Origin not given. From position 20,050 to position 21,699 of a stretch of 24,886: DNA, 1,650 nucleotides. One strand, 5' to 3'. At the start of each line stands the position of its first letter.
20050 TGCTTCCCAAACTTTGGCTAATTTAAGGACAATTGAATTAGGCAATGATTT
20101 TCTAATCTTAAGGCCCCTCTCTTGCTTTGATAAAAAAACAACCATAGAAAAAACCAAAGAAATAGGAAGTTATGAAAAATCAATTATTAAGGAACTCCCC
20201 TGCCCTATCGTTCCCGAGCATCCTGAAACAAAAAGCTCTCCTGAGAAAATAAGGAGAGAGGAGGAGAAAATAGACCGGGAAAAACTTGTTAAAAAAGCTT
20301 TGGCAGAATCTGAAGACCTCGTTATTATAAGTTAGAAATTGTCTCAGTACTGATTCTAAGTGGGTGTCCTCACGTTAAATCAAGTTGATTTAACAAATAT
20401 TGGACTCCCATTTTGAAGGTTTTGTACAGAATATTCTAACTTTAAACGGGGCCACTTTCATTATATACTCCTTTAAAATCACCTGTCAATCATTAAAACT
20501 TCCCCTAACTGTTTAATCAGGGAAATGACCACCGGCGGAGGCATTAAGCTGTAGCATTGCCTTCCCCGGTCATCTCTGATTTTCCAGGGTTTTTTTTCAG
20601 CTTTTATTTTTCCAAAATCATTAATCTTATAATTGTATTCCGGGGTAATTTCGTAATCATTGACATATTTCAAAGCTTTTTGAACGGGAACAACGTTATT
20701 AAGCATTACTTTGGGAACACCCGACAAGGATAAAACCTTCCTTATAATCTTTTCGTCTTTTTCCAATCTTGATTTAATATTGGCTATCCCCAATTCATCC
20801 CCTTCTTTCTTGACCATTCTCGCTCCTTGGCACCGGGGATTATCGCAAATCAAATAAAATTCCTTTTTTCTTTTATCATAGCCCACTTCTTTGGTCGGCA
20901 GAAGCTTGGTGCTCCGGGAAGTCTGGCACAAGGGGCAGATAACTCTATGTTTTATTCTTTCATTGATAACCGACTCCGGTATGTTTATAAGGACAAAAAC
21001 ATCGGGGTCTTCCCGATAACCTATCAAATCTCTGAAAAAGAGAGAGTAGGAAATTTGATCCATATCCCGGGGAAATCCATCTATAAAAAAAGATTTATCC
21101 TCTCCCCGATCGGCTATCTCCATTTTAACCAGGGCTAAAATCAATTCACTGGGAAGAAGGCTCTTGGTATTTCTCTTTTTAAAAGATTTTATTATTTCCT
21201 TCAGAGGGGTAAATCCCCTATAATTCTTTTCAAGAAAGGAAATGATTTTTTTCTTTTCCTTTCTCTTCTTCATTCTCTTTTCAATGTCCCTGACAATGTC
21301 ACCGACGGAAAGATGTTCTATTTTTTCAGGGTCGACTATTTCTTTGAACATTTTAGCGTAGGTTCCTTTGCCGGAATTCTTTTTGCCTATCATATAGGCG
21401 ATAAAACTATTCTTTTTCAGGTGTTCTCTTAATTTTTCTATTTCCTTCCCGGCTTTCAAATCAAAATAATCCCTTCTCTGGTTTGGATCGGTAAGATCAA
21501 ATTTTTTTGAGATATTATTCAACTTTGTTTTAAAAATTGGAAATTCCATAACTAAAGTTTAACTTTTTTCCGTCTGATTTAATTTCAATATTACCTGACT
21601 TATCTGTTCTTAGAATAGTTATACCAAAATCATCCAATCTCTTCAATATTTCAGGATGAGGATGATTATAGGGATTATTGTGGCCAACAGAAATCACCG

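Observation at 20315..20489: Compact 6S-like RNA (~140 nt) with its own consensus promoter, hidden between convergent genes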

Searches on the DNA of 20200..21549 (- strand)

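Call 5: search_rna_families(source=window, start=20200, end=20620, threshold=evalue, max_evalue=10, show_alignments=5)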
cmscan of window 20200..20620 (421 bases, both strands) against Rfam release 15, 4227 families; matches with E-value up to 10: 6.
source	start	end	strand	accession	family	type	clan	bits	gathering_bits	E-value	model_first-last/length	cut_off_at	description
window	20515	20581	+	RF03371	mir-4788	Gene; miRNA;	-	20.6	91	0.26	1-80/80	no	mir-4788 microRNA precursor family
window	20223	20583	-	RF02104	DLEU1_2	Gene; lncRNA;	-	19.6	100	1.2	1-344/344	no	Deleted in lymphocytic leukemia 1 conserved region 2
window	20387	20490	-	RF02554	ppoRNA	Gene; rRNA;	-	18.2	99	1.1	1-98/98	no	mt-5S-like P. polycephalum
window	20340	20406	-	RF01165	sn2317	Gene; snRNA; snoRNA; CD-box;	-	14.9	50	7.3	1-70/70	no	Small nucleolar RNA sn2317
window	20200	20267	-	RF01903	mir-500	Gene; miRNA;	-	13.2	78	4.4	1-73/84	3'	mir-500 microRNA precursor family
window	20366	20481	-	RF04178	BTnc005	Gene; sRNA;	-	10.9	174.8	5.6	1-205/205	no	Bacteroides sRNA BTnc005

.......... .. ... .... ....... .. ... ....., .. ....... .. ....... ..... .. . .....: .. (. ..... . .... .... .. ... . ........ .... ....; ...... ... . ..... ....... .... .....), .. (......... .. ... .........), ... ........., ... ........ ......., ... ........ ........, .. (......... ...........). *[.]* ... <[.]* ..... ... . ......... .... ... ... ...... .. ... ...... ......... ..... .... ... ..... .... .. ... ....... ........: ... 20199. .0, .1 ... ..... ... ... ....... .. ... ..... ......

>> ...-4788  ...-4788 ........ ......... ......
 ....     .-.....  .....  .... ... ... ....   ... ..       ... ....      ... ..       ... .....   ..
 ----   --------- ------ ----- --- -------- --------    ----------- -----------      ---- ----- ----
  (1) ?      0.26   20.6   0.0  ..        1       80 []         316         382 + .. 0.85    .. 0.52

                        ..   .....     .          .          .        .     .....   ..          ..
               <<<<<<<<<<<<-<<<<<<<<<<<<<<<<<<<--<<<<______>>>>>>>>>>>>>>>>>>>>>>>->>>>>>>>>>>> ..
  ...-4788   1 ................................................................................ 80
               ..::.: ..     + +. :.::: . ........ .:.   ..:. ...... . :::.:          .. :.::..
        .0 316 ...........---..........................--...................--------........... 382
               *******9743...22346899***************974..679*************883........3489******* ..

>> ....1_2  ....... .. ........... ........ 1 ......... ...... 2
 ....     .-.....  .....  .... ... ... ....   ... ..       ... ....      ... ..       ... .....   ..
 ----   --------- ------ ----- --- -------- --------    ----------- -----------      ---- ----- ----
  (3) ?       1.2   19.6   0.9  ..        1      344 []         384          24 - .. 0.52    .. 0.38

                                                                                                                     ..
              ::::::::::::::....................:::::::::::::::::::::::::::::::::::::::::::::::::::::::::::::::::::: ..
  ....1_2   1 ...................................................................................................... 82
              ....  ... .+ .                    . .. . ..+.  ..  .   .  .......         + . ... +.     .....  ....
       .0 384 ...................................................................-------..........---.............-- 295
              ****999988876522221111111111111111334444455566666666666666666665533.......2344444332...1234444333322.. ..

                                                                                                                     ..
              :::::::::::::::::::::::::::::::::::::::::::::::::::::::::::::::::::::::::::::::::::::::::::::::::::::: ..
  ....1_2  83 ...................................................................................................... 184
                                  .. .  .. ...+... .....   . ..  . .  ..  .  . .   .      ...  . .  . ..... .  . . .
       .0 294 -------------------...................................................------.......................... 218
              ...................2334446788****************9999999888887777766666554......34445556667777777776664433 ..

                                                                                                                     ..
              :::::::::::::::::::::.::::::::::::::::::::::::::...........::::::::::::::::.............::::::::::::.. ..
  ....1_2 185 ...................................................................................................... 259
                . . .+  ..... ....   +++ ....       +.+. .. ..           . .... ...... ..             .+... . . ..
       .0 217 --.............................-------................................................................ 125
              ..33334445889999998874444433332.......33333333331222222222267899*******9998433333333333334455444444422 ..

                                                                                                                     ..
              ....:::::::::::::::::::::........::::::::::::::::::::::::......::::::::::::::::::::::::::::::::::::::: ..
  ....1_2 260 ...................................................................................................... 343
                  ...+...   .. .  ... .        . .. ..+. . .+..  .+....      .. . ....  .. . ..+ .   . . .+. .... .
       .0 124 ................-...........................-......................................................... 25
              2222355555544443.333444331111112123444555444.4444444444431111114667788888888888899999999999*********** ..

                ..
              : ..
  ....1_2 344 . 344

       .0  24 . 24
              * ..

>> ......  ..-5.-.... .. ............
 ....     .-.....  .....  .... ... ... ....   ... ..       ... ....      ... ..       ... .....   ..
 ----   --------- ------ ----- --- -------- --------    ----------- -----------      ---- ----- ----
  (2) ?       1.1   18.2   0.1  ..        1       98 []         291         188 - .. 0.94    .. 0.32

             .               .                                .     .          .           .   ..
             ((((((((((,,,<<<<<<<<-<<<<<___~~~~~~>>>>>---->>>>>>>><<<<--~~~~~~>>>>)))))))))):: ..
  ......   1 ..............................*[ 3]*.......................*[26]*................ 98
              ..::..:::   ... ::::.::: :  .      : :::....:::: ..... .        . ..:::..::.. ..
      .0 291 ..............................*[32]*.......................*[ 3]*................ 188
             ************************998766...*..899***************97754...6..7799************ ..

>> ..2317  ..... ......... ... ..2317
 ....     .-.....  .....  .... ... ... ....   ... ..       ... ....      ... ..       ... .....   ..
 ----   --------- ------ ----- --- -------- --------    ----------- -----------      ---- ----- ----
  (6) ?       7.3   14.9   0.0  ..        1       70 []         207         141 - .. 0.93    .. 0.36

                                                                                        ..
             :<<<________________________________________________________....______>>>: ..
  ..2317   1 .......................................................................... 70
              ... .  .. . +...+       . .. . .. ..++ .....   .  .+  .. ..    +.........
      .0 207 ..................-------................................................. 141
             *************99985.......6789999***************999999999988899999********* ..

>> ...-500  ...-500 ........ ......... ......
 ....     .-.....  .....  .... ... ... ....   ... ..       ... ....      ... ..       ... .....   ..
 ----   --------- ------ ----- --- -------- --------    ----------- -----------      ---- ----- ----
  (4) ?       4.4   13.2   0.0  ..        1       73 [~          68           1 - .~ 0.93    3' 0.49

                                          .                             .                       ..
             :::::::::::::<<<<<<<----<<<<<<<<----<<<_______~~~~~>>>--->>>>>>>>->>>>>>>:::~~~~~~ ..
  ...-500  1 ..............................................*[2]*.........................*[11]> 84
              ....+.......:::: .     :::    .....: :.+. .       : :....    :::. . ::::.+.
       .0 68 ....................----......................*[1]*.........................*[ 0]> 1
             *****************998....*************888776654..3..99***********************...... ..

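Call 29: search_rna_families(sources=[L044, L045, L063, L091, L055, L098], threshold=evalue, max_evalue=10, show_alignments=4)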
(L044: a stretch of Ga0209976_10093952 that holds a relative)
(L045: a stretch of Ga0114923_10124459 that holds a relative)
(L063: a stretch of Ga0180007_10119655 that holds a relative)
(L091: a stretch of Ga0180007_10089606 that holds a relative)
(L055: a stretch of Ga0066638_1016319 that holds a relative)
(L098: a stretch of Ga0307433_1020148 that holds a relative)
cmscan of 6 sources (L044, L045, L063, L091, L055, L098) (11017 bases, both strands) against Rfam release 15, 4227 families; matches with E-value up to 10: 47.
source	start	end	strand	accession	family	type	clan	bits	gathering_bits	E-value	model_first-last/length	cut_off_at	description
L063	1462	1532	-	RF00005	tRNA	Gene; tRNA;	CL00001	54.6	29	9.6e-10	1-71/71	no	tRNA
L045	1671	1780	+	RF01770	rimP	Cis-reg; leader;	-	43.8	47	0.00015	1-102/102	no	Gammaprotebacteria rimP leader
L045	1697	1813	-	RF02449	ncr1015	Gene; sRNA;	-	36.3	60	0.026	1-121/121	no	Bacillus sRNA ncr1015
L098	1450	1588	+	RF00013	6S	Gene;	-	33.1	46.4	0.00095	1-187/187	no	6S / SsrS RNA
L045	1699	1789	+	RF02362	Yfr10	Gene; sRNA;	-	32.7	43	0.09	1-78/78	no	Cyanobacterial functional RNA 10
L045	1702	1786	+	RF02064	STnc370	Gene; sRNA;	-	31.4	54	0.48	1-71/71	no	Enterobacterial sRNA STnc370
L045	1699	1785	-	RF00506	Thr_leader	Cis-reg; leader;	-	31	55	0.013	1-118/118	no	Threonine operon leader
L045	1717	1812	-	RF01692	Bacteroid-trp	Cis-reg; leader;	-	30.9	49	3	1-131/131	no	Bacteroidete tryptophan peptide leader RNA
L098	178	238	+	RF00768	MIR405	Gene; miRNA;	-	30.2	102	0.042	1-83/83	no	MIR405 microRNA precursor family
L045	1699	1785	+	RF04312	trpB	Cis-reg;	-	29.9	59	0.7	1-107/107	no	trpB ncRNA motif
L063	1435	1534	-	RF02435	SpF41_sRNA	Gene; sRNA;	-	29.5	52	0.24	1-105/105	no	Streptococcus sRNA SpF41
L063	1372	1462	-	RF01770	rimP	Cis-reg; leader;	-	29.4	47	0.18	1-102/102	no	Gammaprotebacteria rimP leader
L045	765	875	-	RF02322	TtnuHACA15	Gene; snRNA; snoRNA; HACA-box;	-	29.3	100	0.092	1-117/117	no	Tetrahymena snoRNA TtnuHACA15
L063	453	510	-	RF01784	bablM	Gene; sRNA;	-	27.8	38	2.7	1-70/70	no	bablM sRNA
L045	1675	1753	-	RF01770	rimP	Cis-reg; leader;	-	27.7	47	0.41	1-102/102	no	Gammaprotebacteria rimP leader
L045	1740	1818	-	RF00514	His_leader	Cis-reg; leader;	-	26.4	49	0.68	52-126/126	5'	Histidine operon leader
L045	1703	1784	-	RF02730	JA02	Gene; sRNA;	-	26.1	49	4.4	1-116/116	no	Aggregatibacter sRNA JA02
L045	1736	1816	-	RF02064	STnc370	Gene; sRNA;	-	26.1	54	6.1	1-71/71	no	Enterobacterial sRNA STnc370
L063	1401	1505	-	RF00106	RNAI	Gene; antisense;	-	26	47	0.21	1-102/102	no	RNAI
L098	284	336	-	RF03210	mir-7359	Gene; miRNA;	-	26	90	0.25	1-56/56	no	mir-7359 microRNA precursor family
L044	1310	1448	+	RF00013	6S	Gene;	-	25.8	46.4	0.051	1-187/187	no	6S / SsrS RNA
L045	1692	1818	-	RF00125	IS128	Gene; sRNA;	-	25.2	80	0.098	84-209/209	5'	IS128 RNA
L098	183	230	+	RF04341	Plastid-psbJ-5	Cis-reg;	CL00152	24.5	53.1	0.58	1-59/59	no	Plastid-psbJ-5 3UTR RNA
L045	1738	1794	+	RF02433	SpF36_sRNA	Gene; sRNA;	-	24.2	48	9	1-51/51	no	Streptococcus sRNA SpF36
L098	132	257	-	RF00443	SNORA27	Gene; snRNA; snoRNA; HACA-box;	CL00032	24.2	64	0.86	1-127/127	no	Small nucleolar RNA SNORA27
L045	1742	1815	-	RF02450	ncr1175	Gene; sRNA;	-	24.1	60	0.86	1-110/110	no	Bacillus sRNA ncr1175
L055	1457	1556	+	RF01770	rimP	Cis-reg; leader;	-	23.9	47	2.7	1-102/102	no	Gammaprotebacteria rimP leader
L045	1699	1781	-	RF00106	RNAI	Gene; antisense;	-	23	47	1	1-102/102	no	RNAI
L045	1669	1747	+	RF02621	BSnc120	Gene; sRNA;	-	22.7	114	0.21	1-88/88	no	Brucella sRNA 120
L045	1742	1812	-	RF02083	OrzO-P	Gene; antitoxin;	-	22.4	60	6.3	1-76/76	no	OrzO-P RNA antitoxin family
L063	1370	1448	+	RF01770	rimP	Cis-reg; leader;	-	22.2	47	6.4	1-102/102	no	Gammaprotebacteria rimP leader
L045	1739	1818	-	RF01859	Phe_leader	Cis-reg; leader;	-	21.9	55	6.1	23-125/125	5'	Phenylalanine leader peptide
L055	1526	1600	-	RF00513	Trp_leader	Cis-reg; leader;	-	20.9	41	1.9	1-100/100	no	Tryptophan operon leader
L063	1296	1432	+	RF04180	BTnc231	Gene; sRNA;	-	20.7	80.4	1.3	1-154/154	no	Bacteroides sRNA BTnc231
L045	1744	1818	-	RF04178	BTnc005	Gene; sRNA;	-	20.5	174.8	0.4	130-205/205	5'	Bacteroides sRNA BTnc005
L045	1740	1782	+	RF03361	mir-3136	Gene; miRNA;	-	20.5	86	3.4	1-78/78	no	mir-3136 microRNA precursor family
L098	1610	1728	+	RF01819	RsaD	Gene; sRNA;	-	20.5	50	5.2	1-189/189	no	RNA Staph. aureus D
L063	1463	1501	-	RF01684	mascRNA-menRNA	Gene;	-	20.4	42.5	2.8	1-56/56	no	MALAT1-associated small cytoplasmic RNA/MEN beta RNA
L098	171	239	-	RF03788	MIR5304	Gene; miRNA;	-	20.1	75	2.4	1-80/80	no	MIR5304 microRNA precursor family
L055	1449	1558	+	RF00106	RNAI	Gene; antisense;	-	19.9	47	5.2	1-102/102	no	RNAI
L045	1662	1727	+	RF00195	RsmY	Gene; sRNA;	CL00106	19.8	57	0.24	1-121/121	no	RsmY RNA family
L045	1701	1780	+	RF02450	ncr1175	Gene; sRNA;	-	19.7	60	8.8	1-110/110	no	Bacillus sRNA ncr1175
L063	1313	1433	+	RF00106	RNAI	Gene; antisense;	-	19.4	47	6.6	1-102/102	no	RNAI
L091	1624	1655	+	RF03652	mir-2329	Gene; miRNA;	-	19.4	90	8.9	1-66/66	no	mir-2329 microRNA precursor family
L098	194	223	+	RF00932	mir-471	Gene; miRNA;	-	18.8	80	8.6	19-48/66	no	mir-471 microRNA precursor family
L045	1737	1784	+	RF04157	MIR9486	Gene; miRNA;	-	18.6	100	9.4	1-119/119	no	MIR9486 microRNA precursor family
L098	1692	1706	-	RF00023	tmRNA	Gene;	CL00001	8.5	47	5.6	348-362/374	no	transfer-messenger RNA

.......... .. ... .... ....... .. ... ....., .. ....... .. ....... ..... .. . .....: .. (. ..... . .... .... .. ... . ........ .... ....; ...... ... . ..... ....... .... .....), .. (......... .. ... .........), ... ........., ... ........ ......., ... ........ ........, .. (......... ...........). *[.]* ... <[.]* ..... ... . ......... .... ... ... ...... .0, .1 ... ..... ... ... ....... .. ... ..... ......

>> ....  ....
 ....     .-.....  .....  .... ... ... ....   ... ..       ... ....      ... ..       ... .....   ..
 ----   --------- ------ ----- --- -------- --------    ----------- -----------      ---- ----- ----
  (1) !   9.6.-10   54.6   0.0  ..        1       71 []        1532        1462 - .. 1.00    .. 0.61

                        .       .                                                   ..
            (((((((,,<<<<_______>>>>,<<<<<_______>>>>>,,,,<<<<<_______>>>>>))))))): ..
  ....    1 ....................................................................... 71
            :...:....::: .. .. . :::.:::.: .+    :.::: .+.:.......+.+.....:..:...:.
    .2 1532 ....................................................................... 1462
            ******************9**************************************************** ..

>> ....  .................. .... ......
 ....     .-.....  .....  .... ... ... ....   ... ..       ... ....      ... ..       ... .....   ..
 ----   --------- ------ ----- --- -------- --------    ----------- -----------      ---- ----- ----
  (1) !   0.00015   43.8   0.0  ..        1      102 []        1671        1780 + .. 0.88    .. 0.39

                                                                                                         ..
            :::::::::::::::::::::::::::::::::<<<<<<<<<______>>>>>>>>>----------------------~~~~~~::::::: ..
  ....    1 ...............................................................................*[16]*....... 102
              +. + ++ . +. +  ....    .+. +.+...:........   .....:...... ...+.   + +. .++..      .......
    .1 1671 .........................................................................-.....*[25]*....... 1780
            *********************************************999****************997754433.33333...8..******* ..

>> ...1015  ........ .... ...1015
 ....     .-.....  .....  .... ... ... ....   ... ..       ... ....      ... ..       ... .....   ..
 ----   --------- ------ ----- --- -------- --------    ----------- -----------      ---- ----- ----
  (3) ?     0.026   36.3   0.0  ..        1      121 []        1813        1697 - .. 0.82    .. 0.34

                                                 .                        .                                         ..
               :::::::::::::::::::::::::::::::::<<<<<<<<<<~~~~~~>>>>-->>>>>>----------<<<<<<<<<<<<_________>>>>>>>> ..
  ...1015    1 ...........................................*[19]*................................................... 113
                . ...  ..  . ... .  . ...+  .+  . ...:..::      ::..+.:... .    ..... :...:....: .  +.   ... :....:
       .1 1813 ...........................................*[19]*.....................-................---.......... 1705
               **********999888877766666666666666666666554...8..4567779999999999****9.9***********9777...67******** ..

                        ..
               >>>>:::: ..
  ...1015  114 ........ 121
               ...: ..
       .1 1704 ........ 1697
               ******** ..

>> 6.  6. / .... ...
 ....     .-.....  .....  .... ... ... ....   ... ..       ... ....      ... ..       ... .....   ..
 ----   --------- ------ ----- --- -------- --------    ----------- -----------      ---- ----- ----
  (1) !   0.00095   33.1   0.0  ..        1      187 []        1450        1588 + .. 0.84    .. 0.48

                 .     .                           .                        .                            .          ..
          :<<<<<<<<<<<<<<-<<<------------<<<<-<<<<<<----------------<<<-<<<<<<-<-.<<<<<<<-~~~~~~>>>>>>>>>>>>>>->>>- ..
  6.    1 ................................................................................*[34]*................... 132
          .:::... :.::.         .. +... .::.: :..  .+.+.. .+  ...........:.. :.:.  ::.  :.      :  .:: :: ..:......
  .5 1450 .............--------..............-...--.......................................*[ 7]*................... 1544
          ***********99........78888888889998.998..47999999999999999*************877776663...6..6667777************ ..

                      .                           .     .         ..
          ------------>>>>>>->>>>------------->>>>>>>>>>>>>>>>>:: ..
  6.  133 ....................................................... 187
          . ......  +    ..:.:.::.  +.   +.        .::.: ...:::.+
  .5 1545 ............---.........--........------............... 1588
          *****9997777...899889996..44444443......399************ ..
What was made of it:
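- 20351..20361 (-): 3' strand of the central bubble, ACUUAGAAUCA (11 nt). By analogy it is the -10/non-template mimic. The first A (20361) is invariant in the family. The same motif is upper-case in the Rfam 6S consensus (call 29).
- On 6S RNA (RF00013): Best homologues score 33.1 bits (L098) and 25.8 bits (L044), both full length (call 29). Consensus as printed in call 29.
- Closest known: 6S RNA / SsrS. Same: Two homologues align over the full length of the model (call 29).
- These E-values are already multiplied by 4227 families (call 29).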

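Call 37: build_rna_model(alignment_id=A4, structure=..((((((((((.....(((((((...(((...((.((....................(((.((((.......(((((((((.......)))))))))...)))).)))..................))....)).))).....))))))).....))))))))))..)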
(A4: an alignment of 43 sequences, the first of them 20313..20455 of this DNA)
Model R1 built from alignment A4 (43 sequences, 168 columns); structure: as given.
model positions 138; base pairs 40; branch points 0; effective number of sequences 5.63; information 0.59 bits per position. Calibrated on 0.2 Mb of random sequence (short: E-values are rough).
structure used (alignment columns):
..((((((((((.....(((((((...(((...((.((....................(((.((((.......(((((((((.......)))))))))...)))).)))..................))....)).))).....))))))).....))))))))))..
